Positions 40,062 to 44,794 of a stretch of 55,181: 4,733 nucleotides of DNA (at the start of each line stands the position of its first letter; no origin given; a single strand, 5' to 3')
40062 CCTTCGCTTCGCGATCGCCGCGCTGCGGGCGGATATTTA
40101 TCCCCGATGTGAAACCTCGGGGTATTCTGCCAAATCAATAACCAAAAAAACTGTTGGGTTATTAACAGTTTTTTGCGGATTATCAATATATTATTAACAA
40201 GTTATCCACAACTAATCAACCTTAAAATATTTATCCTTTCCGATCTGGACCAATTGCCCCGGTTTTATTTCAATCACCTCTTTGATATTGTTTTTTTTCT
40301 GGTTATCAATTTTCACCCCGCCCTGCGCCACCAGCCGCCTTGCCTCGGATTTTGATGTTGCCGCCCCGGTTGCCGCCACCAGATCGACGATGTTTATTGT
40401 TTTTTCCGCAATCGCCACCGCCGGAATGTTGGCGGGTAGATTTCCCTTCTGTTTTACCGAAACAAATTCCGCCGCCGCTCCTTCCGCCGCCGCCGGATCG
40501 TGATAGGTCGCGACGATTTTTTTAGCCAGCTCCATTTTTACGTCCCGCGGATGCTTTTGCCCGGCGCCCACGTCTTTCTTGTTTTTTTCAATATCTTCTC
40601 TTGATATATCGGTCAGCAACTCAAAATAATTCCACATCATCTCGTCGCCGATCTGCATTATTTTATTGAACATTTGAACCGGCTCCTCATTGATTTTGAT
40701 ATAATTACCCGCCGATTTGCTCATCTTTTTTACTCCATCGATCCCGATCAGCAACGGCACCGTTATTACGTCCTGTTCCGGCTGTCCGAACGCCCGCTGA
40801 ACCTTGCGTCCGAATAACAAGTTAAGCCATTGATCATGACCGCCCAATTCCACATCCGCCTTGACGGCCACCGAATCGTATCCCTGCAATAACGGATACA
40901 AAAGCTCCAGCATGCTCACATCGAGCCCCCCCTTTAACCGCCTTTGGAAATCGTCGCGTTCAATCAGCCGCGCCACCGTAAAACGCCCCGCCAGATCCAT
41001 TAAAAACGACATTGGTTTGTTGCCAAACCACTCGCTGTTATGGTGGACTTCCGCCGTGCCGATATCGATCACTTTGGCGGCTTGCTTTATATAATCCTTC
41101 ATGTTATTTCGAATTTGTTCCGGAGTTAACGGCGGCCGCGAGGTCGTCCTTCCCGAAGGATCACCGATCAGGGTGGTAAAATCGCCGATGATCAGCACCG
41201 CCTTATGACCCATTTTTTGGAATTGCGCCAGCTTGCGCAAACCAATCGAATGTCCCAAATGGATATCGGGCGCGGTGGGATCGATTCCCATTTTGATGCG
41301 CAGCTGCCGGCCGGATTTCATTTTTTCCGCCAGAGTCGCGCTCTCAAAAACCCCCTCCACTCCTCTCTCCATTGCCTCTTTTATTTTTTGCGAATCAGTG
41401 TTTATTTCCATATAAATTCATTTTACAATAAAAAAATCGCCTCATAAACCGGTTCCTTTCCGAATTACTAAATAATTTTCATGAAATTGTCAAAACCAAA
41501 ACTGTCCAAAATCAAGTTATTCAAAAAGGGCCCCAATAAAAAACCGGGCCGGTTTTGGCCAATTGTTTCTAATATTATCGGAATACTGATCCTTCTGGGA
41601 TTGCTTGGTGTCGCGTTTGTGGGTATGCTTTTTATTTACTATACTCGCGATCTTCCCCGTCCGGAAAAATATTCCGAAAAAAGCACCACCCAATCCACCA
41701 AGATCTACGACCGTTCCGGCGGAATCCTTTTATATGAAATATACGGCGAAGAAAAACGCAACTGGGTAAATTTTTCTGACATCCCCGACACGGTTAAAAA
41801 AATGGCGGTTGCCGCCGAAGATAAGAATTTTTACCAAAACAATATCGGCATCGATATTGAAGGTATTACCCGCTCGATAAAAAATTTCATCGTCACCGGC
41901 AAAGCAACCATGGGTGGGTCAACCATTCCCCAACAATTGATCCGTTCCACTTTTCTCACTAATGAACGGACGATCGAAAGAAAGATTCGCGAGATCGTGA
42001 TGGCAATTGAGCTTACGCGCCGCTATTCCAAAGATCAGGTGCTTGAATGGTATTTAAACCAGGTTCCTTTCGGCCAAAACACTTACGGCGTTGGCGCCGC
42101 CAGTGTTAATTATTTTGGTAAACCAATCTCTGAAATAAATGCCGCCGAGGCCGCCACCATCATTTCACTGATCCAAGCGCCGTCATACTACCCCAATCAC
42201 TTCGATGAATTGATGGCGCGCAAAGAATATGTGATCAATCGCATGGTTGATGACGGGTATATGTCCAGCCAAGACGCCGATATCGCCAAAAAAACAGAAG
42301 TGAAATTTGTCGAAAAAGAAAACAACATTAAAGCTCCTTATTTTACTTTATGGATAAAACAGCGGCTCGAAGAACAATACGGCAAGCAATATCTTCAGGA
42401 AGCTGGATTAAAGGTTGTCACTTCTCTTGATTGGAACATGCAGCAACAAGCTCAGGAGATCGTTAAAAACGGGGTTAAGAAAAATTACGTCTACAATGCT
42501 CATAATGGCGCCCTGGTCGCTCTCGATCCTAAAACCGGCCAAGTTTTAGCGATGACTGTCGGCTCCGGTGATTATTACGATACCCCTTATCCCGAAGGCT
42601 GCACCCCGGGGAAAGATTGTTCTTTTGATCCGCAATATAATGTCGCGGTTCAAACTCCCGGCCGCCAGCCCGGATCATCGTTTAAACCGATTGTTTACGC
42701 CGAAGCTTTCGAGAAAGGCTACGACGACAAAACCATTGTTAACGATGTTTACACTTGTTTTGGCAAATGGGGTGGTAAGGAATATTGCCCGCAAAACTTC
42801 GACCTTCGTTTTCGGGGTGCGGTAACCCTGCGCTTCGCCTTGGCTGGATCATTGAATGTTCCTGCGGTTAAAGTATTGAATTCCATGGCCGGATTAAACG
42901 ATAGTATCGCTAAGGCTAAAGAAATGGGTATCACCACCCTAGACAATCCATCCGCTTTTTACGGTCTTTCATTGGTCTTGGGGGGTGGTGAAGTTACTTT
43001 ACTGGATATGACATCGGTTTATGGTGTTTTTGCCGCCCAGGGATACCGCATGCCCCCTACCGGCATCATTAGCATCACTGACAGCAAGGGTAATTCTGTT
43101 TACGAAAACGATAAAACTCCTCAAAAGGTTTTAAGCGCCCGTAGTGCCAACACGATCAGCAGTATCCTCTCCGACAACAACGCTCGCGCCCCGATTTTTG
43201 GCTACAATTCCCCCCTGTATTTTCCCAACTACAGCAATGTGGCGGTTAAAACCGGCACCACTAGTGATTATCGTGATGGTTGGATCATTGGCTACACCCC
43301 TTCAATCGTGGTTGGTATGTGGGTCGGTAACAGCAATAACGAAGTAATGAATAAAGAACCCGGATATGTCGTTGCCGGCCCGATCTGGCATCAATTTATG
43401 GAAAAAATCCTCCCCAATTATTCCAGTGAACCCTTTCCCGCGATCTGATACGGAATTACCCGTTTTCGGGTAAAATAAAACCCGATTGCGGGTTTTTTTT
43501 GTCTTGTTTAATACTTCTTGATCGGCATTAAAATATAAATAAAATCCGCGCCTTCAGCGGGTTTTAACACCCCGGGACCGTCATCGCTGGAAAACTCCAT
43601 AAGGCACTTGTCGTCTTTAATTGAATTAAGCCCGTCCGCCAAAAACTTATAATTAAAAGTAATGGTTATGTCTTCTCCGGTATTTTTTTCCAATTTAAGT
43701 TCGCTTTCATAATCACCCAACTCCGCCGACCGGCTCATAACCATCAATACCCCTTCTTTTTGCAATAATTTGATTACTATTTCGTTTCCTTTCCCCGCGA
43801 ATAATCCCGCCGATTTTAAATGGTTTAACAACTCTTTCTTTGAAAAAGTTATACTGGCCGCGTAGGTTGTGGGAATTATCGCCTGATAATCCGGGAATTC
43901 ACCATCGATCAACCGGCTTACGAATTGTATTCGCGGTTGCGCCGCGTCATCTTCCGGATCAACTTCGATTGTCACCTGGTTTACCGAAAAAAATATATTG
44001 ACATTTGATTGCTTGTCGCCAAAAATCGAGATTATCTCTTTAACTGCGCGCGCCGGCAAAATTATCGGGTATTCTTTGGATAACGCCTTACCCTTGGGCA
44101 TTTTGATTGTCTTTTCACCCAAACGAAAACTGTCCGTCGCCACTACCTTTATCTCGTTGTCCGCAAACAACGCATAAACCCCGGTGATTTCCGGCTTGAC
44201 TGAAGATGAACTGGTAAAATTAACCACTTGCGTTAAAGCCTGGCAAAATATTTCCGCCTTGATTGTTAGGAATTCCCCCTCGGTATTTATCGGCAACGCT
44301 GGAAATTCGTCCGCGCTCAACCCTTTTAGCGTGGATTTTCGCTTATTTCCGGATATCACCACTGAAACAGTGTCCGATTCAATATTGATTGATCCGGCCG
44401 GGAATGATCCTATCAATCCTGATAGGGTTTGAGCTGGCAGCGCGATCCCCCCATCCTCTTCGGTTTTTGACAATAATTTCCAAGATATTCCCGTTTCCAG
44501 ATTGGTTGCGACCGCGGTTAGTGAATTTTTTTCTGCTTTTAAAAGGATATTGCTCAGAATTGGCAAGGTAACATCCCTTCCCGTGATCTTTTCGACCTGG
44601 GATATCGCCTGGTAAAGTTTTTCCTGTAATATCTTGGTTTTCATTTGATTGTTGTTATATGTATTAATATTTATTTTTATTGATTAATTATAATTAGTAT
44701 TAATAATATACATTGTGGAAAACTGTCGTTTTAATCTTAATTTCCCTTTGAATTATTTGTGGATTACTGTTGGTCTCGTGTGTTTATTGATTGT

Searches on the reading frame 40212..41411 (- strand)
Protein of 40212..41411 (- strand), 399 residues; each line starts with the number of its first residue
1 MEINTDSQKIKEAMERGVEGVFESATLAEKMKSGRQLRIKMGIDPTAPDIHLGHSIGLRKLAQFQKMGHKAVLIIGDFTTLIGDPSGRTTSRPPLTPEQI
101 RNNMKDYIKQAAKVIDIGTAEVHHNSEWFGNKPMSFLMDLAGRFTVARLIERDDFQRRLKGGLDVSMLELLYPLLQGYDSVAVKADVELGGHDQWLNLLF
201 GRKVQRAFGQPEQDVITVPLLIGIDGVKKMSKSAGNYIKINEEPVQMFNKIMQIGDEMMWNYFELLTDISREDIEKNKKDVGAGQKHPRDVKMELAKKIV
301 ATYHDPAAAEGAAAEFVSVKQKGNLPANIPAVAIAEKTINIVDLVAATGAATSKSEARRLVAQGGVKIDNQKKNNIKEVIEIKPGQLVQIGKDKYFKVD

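Call 11: search_protein_families(library=pfam, proteins=[window:40212-41411:-], max_evalue=0.001)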
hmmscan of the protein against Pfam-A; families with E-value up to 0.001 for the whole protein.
window:40212-41411:- (399 aa): 3 families
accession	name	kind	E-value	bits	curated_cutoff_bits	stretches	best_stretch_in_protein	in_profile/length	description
PF00579.31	tRNA-synt_1b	-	7.8e-74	249.1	21.1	1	33-317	2-288/292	tRNA synthetases class I (W and Y)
PF22421.1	SYY_C-terminal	-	9e-09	35.6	27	1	327-382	7-62/83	Tyrosine--tRNA ligase SYY-like C-terminal domain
PF01479.30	S4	-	5.3e-06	26.5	22.8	1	342-375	4-37/48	S4 domain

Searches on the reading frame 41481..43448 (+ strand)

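Call 11: search_protein_families(library=pfam, proteins=[window:41481-43448:+], max_evalue=0.001)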
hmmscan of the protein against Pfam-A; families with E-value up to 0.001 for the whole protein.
window:41481-43448:+ (655 aa): 2 families
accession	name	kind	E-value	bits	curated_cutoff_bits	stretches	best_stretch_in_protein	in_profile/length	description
PF00912.28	Transgly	-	3.4e-55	186.6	27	1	84-255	5-177/178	Transglycosylase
PF00905.27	Transpeptidase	-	9.2e-18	64.9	22.1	1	343-640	1-298/299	Penicillin binding protein transpeptidase domain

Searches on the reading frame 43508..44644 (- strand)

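Call 11: search_protein_families(library=pfam, proteins=[window:43508-44644:-], max_evalue=0.001)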
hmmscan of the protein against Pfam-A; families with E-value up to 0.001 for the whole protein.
window:43508-44644:- (378 aa): 3 families
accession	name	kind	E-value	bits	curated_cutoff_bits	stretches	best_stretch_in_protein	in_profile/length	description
PF02767.21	DNA_pol3_beta_2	-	1.5e-21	77.3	27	1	128-252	2-116/116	DNA polymerase III beta subunit, central domain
PF00712.24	DNA_pol3_beta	-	2.4e-20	73.3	24.4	1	1-118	1-120/120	DNA polymerase III beta subunit, N-terminal domain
PF02768.20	DNA_pol3_beta_3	-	4.4e-18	65.7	27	1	255-375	2-120/121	DNA polymerase III beta subunit, C-terminal domain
